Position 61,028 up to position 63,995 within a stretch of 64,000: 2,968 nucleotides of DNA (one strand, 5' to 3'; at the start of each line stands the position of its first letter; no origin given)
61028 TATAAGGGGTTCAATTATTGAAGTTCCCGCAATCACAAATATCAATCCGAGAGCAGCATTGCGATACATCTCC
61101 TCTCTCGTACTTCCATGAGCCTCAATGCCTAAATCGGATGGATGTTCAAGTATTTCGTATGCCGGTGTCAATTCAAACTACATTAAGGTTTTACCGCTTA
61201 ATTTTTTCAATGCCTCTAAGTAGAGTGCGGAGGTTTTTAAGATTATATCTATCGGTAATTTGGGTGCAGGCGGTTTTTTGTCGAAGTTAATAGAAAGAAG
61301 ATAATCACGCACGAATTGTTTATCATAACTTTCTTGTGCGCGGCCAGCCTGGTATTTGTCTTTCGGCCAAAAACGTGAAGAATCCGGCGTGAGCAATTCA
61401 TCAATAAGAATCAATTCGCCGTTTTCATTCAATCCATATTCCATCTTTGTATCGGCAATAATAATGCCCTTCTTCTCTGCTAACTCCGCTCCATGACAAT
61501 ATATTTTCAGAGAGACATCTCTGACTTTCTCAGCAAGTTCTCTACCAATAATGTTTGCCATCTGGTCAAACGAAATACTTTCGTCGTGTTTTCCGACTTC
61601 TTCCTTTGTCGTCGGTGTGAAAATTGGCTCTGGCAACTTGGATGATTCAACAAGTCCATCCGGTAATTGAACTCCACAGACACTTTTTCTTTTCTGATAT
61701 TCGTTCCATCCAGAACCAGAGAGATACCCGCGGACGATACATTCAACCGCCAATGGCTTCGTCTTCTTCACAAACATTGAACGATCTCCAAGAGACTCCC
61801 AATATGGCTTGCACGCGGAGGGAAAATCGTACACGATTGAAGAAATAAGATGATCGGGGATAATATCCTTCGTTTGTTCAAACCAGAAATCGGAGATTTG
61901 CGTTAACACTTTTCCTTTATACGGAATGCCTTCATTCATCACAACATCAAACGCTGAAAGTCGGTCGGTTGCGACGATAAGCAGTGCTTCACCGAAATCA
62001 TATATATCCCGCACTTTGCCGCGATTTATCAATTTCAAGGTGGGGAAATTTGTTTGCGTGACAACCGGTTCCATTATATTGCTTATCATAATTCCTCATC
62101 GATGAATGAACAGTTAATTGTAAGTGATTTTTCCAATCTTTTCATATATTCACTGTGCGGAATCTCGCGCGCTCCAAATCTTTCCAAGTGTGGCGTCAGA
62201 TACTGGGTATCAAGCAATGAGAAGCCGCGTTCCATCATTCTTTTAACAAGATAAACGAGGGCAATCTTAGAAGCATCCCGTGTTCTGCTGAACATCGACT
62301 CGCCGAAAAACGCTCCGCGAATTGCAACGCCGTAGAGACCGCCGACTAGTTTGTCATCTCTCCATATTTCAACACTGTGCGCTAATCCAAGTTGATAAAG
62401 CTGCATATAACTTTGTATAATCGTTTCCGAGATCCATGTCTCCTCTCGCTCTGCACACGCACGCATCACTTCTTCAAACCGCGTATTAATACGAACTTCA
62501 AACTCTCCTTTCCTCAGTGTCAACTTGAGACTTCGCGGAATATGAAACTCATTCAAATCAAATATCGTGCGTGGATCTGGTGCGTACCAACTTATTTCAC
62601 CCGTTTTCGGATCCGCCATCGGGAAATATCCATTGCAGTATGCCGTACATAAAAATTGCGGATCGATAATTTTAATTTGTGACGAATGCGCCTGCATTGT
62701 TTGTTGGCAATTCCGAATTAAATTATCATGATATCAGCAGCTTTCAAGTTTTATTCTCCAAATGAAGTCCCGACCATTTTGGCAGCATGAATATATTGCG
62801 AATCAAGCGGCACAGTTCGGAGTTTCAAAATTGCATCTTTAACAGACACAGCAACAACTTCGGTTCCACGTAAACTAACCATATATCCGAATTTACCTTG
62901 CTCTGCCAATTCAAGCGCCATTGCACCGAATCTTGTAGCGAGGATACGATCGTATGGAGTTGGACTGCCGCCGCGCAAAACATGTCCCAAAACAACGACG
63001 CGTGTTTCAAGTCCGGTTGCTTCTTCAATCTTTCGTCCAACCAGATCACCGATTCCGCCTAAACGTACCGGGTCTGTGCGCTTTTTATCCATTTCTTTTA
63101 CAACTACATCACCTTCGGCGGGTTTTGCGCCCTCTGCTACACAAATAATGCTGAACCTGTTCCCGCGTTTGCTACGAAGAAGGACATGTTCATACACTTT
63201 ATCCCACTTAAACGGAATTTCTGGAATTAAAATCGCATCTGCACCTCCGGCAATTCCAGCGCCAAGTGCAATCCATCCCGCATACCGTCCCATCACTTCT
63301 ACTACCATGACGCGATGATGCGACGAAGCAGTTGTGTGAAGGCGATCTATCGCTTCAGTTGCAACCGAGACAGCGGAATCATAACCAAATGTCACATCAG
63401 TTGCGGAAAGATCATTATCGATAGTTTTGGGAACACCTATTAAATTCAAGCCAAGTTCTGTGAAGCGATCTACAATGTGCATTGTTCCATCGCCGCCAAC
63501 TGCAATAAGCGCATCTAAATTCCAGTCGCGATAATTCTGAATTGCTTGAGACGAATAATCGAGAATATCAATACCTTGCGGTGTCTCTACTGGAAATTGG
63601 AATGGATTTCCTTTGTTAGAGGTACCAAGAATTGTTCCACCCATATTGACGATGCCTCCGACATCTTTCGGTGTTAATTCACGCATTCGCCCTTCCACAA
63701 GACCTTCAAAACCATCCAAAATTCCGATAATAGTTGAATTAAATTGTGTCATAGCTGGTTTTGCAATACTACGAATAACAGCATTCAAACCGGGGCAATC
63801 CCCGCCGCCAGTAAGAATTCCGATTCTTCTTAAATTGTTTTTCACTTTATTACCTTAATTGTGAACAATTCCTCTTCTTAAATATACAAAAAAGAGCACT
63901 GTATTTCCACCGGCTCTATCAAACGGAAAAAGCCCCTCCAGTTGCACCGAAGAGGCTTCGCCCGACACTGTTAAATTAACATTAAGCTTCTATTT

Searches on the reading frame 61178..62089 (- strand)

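Call 85: search_protein_families(library=ncbifam, proteins=[window:61178-62089:-], max_evalue=0.00001)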
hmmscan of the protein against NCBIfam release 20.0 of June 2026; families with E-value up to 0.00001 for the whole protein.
window:61178-62089:- (303 aa): 6 families
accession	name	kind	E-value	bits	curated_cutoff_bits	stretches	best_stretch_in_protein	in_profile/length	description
NF010568.0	PRK13961.1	equivalog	1.5e-128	428.2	251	1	10-301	5-295/297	phosphoribosylaminoimidazolesuccinocarboxamide synthase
NF009251.0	PRK12607.1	equivalog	5.8e-85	284.9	371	1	9-302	7-292/315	phosphoribosylaminoimidazolesuccinocarboxamide synthase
TIGR00081.1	purC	equivalog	3.3e-71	240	189.9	1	14-299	7-271/279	phosphoribosylaminoimidazolesuccinocarboxamide synthase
NF010564.0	PRK13959.1-1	subfamily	9.2e-37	126.7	459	1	19-301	2-293/294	phosphoribosylaminoimidazolesuccinocarboxamide synthase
NF010567.0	PRK13960.1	equivalog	1.4e-30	106.3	581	1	34-267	54-296/367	phosphoribosylaminoimidazolesuccinocarboxamide synthase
TIGR02735.1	purC_vibrio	equivalog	7.7e-28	97.3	394.2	1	35-267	54-295/365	phosphoribosylaminoimidazolesuccinocarboxamide synthase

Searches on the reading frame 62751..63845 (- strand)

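Call 85: search_protein_families(library=ncbifam, proteins=[window:62751-63845:-], max_evalue=0.00001)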
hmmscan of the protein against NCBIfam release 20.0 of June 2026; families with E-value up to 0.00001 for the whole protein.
window:62751-63845:- (364 aa): 11 families
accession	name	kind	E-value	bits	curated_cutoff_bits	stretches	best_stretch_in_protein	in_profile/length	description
TIGR02483.1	PFK_mixed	subfamily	1.2e-135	451.8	430.55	1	7-339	1-325/325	phosphofructokinase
NF010674.0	PRK14071.1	equivalog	1.1e-119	399.6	544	1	4-364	3-360/360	ATP-dependent 6-phosphofructokinase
NF002872.1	PRK03202.1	subfamily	2.2e-116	388.4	253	1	6-356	1-319/323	ATP-dependent 6-phosphofructokinase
TIGR02482.1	PFKA_ATP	equivalog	7e-81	271.5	371.35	2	7-258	1-241/301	6-phosphofructokinase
TIGR02478.1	6PF1K_euk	equivalog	1e-63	215.7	708.4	2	133-362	141-363/744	6-phosphofructokinase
NF005301.0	PRK06830.1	equivalog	3.2e-48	164.3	400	1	7-353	83-430/445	ATP-dependent 6-phosphofructokinase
NF041103.1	PFKA_PPi_Ttgales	equivalog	2.5e-42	145.4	550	1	8-339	1-347/407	diphosphate--fructose-6-phosphate 1-phosphotransferase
NF010675.0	PRK14072.1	subfamily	5.3e-41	140.7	273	1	13-346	11-356/416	diphosphate--fructose-6-phosphate 1-phosphotransferase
NF005482.0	PRK07085.1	subfamily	9.7e-29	100.3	446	1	5-239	73-314/558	diphosphate--fructose-6-phosphate 1-phosphotransferase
TIGR02477.1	PFKA_PPi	equivalog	1.4e-24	86.5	587.95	1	5-239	67-308/539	diphosphate--fructose-6-phosphate 1-phosphotransferase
NF005121.0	PRK06555.1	equivalog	4.1e-12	45.6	395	1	5-193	3-203/404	pyrophosphate--fructose-6-phosphate 1-phosphotransferase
